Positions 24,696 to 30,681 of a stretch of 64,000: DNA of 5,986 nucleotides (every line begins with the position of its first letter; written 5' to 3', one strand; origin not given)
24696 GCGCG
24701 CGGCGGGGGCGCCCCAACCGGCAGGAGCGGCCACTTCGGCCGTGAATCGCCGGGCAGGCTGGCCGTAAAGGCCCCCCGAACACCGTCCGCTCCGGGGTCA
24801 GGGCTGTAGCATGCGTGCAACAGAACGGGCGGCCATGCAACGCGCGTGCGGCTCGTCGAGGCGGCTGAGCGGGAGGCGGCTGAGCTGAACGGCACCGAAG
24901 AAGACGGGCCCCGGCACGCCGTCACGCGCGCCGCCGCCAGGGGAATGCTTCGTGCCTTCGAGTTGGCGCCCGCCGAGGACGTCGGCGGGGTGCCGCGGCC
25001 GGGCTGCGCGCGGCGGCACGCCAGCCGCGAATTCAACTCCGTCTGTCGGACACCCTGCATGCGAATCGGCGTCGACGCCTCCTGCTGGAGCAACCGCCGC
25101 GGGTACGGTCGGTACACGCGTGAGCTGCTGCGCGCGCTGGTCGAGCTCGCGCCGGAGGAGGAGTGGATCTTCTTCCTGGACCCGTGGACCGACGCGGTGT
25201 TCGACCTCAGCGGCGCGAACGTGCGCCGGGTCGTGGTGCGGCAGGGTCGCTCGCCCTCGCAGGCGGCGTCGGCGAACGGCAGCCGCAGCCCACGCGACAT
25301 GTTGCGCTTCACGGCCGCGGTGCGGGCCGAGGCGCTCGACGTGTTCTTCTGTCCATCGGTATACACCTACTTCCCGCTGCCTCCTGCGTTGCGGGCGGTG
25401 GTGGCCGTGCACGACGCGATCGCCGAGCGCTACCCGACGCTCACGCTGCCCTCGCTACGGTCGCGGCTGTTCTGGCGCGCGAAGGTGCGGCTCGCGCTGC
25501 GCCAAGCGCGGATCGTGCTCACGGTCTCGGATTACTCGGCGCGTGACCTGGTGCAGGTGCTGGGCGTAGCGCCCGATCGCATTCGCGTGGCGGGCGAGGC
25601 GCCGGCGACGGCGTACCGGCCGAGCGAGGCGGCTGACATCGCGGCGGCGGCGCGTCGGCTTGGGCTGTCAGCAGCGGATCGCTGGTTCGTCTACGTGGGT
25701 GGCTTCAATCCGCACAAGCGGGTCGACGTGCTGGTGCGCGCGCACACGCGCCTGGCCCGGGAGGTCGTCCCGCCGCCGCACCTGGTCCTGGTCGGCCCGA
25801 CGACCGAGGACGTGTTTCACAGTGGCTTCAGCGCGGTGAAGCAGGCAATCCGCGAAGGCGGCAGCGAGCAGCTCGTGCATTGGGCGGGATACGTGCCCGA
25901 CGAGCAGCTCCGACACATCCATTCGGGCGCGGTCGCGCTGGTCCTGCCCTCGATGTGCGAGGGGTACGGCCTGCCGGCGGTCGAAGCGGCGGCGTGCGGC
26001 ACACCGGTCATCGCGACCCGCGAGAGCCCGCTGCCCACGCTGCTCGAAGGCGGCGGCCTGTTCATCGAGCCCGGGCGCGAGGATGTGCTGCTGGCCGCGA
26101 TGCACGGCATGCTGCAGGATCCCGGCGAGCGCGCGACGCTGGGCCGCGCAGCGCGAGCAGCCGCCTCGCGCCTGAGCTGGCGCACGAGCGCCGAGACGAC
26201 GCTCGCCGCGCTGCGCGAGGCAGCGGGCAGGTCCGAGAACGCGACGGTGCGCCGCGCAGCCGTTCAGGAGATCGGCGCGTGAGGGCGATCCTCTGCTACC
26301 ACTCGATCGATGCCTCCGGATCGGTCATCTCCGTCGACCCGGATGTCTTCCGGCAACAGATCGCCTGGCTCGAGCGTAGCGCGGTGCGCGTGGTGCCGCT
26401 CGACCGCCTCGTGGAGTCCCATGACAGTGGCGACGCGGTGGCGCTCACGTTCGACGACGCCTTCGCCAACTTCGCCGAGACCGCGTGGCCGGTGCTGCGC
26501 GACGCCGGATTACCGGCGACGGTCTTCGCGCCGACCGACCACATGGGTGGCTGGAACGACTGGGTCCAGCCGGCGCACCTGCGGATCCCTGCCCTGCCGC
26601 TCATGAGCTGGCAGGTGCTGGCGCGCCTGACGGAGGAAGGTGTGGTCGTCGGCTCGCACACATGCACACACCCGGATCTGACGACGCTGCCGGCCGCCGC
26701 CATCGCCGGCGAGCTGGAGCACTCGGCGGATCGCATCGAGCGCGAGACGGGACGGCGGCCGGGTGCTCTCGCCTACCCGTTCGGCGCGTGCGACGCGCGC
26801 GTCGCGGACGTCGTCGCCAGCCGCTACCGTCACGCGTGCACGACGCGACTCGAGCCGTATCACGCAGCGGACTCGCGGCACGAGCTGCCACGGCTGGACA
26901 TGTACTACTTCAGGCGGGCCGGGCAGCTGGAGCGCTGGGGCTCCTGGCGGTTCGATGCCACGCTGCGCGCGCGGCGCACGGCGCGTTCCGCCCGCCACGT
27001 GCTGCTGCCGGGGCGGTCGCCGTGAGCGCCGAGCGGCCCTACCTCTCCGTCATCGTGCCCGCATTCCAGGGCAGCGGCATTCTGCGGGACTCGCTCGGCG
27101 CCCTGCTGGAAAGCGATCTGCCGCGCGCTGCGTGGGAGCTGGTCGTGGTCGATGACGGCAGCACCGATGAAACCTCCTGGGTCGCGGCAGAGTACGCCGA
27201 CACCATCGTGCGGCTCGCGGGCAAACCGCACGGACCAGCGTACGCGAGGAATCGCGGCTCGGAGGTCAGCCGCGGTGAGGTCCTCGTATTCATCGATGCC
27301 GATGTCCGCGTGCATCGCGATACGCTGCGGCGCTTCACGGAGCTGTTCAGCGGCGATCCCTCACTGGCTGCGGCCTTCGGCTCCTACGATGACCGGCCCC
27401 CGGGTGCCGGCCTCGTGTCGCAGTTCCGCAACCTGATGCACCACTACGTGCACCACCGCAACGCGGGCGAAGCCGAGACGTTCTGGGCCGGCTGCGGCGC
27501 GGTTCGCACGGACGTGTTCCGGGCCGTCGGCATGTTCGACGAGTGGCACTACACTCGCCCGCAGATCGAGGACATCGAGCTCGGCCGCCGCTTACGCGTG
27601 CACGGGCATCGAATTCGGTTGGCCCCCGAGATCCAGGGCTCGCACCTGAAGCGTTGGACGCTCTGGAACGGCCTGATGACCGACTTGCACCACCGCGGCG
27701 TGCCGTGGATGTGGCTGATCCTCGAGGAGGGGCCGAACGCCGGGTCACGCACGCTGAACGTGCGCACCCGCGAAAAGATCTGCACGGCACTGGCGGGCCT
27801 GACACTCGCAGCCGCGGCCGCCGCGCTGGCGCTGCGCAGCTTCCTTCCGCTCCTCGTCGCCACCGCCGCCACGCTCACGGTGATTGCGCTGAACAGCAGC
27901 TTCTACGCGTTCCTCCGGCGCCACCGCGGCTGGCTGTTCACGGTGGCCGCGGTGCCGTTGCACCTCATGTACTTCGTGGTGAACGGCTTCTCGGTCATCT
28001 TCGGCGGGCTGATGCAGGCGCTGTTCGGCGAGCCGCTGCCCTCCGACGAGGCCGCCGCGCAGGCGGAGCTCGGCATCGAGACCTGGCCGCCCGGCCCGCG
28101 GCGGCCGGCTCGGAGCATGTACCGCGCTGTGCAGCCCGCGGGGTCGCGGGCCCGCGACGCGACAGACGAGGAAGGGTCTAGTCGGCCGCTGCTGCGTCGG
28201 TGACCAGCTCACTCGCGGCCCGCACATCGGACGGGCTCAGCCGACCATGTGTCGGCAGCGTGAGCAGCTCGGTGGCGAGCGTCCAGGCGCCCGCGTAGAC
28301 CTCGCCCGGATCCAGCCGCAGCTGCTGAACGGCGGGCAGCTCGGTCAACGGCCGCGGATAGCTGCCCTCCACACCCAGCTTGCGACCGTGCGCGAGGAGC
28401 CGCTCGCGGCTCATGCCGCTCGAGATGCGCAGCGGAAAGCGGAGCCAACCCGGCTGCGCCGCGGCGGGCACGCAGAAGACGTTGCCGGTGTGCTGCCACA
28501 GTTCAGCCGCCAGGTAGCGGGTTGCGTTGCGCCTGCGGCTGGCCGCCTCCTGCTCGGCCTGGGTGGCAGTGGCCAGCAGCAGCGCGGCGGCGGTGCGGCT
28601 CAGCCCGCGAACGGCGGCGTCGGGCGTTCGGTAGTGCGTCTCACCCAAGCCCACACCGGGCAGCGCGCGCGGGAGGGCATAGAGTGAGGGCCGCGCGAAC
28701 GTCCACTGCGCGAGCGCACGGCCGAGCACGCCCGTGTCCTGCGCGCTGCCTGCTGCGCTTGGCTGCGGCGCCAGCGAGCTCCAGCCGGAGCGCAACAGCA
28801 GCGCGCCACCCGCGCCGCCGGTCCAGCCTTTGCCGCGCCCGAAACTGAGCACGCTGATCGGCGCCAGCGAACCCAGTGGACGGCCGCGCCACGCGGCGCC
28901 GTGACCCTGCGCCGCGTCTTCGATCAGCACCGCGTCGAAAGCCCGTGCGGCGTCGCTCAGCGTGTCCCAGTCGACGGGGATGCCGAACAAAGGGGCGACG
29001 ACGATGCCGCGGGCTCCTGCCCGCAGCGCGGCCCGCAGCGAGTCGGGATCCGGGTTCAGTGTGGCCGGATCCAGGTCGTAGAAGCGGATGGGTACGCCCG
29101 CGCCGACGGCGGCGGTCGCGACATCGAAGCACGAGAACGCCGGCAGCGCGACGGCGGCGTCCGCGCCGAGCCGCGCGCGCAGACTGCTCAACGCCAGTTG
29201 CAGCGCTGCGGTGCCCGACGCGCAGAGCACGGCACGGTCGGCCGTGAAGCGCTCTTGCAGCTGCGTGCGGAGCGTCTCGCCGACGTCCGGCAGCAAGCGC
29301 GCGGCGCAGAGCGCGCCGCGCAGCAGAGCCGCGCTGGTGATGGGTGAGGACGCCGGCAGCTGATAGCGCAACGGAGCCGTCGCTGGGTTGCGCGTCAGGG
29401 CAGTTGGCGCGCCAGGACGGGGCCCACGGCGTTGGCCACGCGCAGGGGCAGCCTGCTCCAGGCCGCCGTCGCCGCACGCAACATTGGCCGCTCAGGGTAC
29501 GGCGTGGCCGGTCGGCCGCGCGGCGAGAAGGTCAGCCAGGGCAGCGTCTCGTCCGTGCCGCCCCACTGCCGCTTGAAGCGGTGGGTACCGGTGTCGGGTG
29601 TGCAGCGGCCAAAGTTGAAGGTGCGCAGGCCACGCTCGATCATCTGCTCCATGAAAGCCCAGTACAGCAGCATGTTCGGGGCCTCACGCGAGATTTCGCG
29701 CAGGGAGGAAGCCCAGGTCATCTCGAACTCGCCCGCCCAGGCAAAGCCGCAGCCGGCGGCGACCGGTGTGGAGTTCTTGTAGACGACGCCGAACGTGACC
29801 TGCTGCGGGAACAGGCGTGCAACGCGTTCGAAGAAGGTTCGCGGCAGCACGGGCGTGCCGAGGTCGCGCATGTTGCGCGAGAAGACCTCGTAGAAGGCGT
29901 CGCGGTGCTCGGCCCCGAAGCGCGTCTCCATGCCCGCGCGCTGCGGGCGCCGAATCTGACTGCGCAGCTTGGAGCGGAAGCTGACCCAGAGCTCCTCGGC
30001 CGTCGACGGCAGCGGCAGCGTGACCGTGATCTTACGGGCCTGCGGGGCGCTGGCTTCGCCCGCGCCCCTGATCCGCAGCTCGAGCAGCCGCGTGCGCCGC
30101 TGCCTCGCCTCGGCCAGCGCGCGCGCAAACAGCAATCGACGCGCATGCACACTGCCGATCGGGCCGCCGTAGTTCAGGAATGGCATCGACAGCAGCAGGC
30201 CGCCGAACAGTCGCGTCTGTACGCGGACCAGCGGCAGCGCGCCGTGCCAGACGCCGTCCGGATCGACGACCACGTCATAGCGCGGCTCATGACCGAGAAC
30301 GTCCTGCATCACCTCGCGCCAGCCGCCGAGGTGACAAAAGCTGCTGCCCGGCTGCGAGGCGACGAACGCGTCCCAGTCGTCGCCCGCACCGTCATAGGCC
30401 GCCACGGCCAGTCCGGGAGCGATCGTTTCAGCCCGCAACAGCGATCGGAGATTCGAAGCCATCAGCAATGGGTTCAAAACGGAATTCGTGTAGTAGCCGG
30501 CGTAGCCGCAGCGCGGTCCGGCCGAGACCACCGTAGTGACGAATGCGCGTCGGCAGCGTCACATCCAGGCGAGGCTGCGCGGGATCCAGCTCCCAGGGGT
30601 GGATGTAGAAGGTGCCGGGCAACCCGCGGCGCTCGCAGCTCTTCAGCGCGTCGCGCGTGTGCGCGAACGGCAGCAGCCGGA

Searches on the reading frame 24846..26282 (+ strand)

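Call 40: search_protein_families(library=pfam, proteins=[window:24846-26282:+], max_evalue=0.00001)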
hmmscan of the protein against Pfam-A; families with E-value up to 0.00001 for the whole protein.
window:24846-26282:+ (478 aa): 5 families
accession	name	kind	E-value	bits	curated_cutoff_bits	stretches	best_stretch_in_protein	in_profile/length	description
PF00534.26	Glycos_transf_1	-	3.2e-24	85.8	26.4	1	273-437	10-170/172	Glycosyl transferases group 1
PF13692.12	Glyco_trans_1_4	-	2.8e-20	73.5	27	1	280-425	3-142/142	Glycosyl transferases group 1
PF20706.3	GT4-conflict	-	2e-12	47.2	26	1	289-460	210-372/385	Family 4 Glycosyltransferase in conflict systems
PF13439.12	Glyco_transf_4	-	2.1e-11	44.6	28.5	1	86-248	3-161/170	Glycosyltransferase Family 4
PF13524.12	Glyco_trans_1_2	-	8.5e-07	29.5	25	1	374-449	63-139/144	Glycosyl transferase-like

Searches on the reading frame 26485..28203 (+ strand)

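Call 40: search_protein_families(library=pfam, proteins=[window:26485-28203:+], max_evalue=0.00001)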
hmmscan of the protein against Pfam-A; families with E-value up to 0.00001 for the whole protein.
window:26485-28203:+ (572 aa): 4 families
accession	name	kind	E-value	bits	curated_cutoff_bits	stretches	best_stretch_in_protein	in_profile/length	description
PF00535.33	Glycos_transf_2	-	1e-21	78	23.3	1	188-346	1-165/168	Glycosyl transferase family 2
PF13641.12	Glyco_tranf_2_3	-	5.5e-12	46.6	27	1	186-383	2-207/230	Glycosyltransferase like family 2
PF13632.12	Glyco_trans_2_3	-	4.8e-11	43.3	27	1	268-467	3-190/198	Glycosyl transferase family group 2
PF10111.15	Glyco_tranf_2_2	-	3.9e-07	30.3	27.3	1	216-285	29-103/276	Glycosyltransferase like family 2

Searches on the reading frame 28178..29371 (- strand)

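Call 40: search_protein_families(library=pfam, proteins=[window:28178-29371:-], max_evalue=0.00001)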
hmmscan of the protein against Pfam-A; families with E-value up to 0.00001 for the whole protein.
window:28178-29371:- (397 aa): 1 family
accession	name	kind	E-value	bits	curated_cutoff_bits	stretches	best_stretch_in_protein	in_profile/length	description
PF01041.23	DegT_DnrJ_EryC1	-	5.9e-39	134.7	19.8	2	36-195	31-188/360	DegT/DnrJ/EryC1/StrS aminotransferase family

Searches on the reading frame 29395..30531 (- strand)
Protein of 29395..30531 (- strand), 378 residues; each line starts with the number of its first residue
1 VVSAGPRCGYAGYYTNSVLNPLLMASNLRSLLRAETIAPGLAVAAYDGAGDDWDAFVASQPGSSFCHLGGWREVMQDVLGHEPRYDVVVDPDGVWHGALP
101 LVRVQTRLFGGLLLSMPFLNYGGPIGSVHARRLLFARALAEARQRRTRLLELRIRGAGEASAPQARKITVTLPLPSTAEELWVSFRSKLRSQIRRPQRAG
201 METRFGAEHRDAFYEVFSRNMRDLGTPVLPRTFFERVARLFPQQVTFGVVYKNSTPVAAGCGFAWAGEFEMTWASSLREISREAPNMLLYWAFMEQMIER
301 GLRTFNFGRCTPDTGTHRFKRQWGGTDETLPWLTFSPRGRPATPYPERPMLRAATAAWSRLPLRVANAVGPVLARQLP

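Call 40: search_protein_families(library=pfam, proteins=[window:29395-30531:-], max_evalue=0.00001)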
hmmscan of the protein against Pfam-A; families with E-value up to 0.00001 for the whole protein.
window:29395-30531:- (378 aa): 1 family
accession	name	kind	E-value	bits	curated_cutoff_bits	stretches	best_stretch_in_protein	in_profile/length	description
PF13480.13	Acetyltransf_6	-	1.5e-18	67.8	22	1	184-321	2-143/143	Acetyltransferase (GNAT) domain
